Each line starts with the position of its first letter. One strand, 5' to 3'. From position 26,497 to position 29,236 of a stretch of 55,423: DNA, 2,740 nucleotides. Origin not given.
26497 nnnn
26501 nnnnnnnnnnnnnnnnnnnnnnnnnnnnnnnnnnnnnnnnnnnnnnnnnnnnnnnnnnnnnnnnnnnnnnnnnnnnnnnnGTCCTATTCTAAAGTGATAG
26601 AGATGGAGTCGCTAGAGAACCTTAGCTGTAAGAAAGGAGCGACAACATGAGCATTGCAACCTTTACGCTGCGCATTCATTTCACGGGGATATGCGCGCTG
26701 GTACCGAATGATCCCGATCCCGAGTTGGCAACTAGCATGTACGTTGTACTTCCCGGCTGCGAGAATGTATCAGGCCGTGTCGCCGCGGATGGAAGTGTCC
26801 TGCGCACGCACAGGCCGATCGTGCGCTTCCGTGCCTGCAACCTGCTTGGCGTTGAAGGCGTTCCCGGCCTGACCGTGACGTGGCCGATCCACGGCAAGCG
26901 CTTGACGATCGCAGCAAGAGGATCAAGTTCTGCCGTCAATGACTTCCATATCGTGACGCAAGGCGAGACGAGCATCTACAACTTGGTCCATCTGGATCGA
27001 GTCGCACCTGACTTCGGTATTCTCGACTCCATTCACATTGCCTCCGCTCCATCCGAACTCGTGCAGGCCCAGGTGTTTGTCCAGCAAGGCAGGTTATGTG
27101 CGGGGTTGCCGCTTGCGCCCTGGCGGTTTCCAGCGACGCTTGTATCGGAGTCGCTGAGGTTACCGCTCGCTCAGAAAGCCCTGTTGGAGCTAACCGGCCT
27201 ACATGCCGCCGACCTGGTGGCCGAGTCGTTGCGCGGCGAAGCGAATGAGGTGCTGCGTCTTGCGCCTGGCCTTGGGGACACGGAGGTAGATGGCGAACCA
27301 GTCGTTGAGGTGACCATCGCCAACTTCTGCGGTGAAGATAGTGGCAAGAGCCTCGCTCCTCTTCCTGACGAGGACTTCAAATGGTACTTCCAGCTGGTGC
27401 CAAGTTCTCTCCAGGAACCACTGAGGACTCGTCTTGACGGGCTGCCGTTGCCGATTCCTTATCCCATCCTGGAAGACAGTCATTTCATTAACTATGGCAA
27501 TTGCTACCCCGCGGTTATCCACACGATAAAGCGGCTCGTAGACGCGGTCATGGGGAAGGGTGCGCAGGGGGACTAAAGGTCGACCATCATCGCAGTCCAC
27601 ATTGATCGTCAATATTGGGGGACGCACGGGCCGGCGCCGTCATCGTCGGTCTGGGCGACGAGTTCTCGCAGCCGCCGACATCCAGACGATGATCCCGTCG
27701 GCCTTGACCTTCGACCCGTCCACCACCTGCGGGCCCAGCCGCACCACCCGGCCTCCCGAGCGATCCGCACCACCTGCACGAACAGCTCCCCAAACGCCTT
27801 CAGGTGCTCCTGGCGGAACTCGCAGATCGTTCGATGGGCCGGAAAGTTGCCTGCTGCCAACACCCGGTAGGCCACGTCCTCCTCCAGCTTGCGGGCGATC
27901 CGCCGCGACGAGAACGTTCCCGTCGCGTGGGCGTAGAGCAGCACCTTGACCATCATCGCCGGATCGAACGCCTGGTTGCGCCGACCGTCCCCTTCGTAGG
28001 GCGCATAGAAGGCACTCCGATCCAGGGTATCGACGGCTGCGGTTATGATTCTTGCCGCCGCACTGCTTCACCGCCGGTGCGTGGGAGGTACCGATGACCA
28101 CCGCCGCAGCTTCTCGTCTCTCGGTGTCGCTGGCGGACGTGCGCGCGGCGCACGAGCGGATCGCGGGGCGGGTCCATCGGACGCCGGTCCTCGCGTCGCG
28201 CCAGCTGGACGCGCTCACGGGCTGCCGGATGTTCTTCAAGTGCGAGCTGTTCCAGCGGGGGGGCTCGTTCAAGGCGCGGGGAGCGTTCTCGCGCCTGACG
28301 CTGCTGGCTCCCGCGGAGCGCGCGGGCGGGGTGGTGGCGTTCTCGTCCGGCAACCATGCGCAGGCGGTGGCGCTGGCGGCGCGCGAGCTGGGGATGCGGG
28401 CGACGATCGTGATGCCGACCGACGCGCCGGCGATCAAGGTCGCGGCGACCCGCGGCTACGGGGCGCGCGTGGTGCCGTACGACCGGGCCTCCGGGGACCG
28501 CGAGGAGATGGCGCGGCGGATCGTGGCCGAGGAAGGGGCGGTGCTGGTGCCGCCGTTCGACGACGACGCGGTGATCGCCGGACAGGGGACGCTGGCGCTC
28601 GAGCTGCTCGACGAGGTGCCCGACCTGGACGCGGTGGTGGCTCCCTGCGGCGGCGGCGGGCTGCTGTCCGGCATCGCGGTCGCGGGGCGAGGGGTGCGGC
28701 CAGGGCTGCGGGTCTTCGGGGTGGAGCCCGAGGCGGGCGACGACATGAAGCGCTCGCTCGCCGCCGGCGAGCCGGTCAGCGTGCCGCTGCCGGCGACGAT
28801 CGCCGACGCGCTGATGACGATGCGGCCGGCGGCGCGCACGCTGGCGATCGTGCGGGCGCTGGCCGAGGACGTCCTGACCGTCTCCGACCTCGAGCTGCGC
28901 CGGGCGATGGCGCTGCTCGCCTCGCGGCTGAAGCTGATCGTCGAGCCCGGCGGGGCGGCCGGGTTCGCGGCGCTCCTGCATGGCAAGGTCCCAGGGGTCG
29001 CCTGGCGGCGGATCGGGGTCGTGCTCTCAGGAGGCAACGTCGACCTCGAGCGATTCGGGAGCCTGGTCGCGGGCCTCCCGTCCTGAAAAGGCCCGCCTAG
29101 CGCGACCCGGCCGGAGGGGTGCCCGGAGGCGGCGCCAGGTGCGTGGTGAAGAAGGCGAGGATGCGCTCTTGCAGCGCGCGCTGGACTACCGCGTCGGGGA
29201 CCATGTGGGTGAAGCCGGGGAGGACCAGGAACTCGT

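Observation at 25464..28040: Low-G+C island with two co-directional ORFans and a decayed IS5/IS1182-type transposase, inserted between core genes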

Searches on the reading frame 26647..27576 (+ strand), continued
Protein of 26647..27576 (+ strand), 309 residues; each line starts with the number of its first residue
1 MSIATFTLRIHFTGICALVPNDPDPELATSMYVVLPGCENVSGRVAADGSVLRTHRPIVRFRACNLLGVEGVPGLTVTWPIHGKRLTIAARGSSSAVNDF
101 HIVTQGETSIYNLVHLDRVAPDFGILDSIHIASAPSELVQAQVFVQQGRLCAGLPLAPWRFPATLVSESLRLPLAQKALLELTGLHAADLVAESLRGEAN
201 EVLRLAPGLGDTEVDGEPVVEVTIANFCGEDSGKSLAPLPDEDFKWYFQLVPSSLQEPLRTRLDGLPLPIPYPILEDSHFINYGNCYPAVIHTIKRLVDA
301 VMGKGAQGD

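Call 82: search_dna_similar(query=P0121, collection=phages, mode=protein, max_evalue=0.001, max_rows=10)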
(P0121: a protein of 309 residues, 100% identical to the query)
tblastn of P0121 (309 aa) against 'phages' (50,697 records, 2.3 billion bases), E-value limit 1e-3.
No match.

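Call 98: search_solved_structures(query=L085:4678-7971:+, max_evalue=0.01)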
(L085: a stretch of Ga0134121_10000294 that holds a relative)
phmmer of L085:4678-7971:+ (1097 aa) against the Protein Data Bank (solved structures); distinct sequences matched with E-value up to 0.01: 17.
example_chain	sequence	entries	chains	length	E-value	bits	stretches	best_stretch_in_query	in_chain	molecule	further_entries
9qhb_A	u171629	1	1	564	2e-05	26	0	153-247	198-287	Engineered tetratricopeptide repeat protein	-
7yeh_B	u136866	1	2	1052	0.00029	22.2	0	152-235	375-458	UDP-N-acetylglucosamine--peptide N-acetylglucosaminyltransferase 110 kDa subunit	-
7yea_A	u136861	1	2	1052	0.00029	22.2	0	152-235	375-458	UDP-N-acetylglucosamine--peptide N-acetylglucosaminyltransferase 110 kDa subunit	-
8bu0_A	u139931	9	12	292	0.00029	22.2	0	154-264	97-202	Consensus tetratricopeptide repeat protein | Crystal structure of an 8-repeat consensus TPR superhelix with Zinc. | Monomer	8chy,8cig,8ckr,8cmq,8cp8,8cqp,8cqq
7ntf_A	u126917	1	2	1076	0.00032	22.1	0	152-235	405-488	Isoform 1 of UDP-N-acetylglucosamine--peptide N-acetylglucosaminyltransferase 110 kDa subu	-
9qhc_A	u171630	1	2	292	0.0013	20.1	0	155-266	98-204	Engineered tetratricopeptide repeat protein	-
5lwv_A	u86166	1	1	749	0.0035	18.6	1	106-235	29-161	Host cell factor 1,UDP-N-acetylglucosamine--peptide N-acetylglucosaminyltransferase 110 kD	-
5a01_A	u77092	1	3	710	0.0036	18.6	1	152-237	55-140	O-GLYCOSYLTRANSFERASE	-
5lvv_A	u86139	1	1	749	0.0046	18.2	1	110-235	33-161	UDP-N-acetylglucosamine--peptide N-acetylglucosaminyltransferase 110 kDa subunit,UDP-N-ace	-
8cm9_A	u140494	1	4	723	0.007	17.6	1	152-235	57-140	UDP-N-acetylglucosamine--peptide N-acetylglucosaminyltransferase 110 kDa subunit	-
6ibo_A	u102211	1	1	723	0.007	17.6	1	152-235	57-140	UDP-N-acetylglucosamine--peptide N-acetylglucosaminyltransferase 110 kDa subunit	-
3pe3_A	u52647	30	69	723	0.007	17.6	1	152-235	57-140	UDP-N-acetylglucosamine--peptide N-acetylglucosaminyltransferase 110 kDa subunit | UDP-N-ACETYLGLUCOSAMINE--PEPTIDE N-ACETYLGLUCOSAMINYL TRANSFERASE 110 KDA SUB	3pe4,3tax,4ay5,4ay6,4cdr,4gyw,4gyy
6q4m_A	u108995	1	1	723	0.007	17.6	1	152-235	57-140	UDP-N-acetylglucosamine--peptide N-acetylglucosaminyltransferase 110 kDa subunit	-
6tka_AAA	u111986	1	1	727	0.0071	17.6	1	152-235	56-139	UDP-N-acetylglucosamine--peptide N-acetylglucosaminyltransferase 110 kDa subunit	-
5hgv_A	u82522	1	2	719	0.0072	17.6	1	152-235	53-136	UDP-N-acetylglucosamine--peptide N-acetylglucosaminyltransferase 110 kDa subunit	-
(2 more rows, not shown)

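Call 99: search_protein_families(library=ncbifam, proteins=[L085:4678-7971:+, L084:8846-10075:+, L093:6984-7814:+], max_evalue=0.001)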
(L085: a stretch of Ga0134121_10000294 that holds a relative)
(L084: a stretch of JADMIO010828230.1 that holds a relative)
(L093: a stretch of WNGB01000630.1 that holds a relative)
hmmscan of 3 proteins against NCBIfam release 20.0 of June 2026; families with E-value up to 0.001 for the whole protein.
L085:4678-7971:+ (1097 aa): 0 families

L084:8846-10075:+ (409 aa): 0 families

L093:6984-7814:+ (276 aa): 1 family
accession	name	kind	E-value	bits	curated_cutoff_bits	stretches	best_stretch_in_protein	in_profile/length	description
NF047832.1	caspase_w_EACC1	subfamily_domain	1.2e-08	34.8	140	1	30-148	23-143/211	caspase, EACC1-associated type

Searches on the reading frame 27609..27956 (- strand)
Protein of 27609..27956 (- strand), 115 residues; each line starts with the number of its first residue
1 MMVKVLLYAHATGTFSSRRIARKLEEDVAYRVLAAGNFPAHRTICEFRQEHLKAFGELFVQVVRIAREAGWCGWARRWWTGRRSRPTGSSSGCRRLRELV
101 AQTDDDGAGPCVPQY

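Call 4: search_protein_families(library=pfam, proteins=[window:27609-27956:-], max_evalue=1)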
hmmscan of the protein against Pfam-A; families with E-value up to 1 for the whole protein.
window:27609-27956:- (115 aa): 1 family
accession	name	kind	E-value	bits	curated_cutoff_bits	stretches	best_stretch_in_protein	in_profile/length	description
PF05598.16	DUF772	-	4.5e-11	43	23.1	1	1-62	9-74/74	Transposase domain (DUF772)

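Call 5: search_protein_families(library=ncbifam, proteins=[window:27609-27956:-], max_evalue=1)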
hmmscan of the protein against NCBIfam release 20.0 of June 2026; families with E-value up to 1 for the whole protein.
window:27609-27956:- (115 aa): 2 families
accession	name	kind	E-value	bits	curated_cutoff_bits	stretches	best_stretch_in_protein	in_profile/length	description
NF033551.1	transpos_IS1182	equivalog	2.2e-19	69.7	270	1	1-72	57-134/488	IS1182 family transposase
NF010639.0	PRK14036.1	equivalog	0.049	12.3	502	1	16-92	289-366/379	citrate synthase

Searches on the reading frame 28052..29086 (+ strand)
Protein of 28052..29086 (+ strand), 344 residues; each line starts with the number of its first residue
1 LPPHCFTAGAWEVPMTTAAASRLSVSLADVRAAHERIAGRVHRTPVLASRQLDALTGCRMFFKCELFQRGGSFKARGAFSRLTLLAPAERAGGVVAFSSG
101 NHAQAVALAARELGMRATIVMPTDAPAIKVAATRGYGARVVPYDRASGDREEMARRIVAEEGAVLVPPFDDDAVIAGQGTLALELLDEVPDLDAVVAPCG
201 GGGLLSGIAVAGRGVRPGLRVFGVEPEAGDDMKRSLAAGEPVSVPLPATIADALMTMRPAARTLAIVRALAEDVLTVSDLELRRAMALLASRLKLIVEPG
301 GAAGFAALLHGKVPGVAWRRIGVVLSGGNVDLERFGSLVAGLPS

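Call 4: search_protein_families(library=pfam, proteins=[window:28052-29086:+], max_evalue=1)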
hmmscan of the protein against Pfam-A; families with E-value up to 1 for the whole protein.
window:28052-29086:+ (344 aa): 1 family
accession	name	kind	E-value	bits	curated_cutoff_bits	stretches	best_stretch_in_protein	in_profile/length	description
PF00291.31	PALP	-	4.1e-79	266.4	35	1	40-327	4-295/295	Pyridoxal-phosphate dependent enzyme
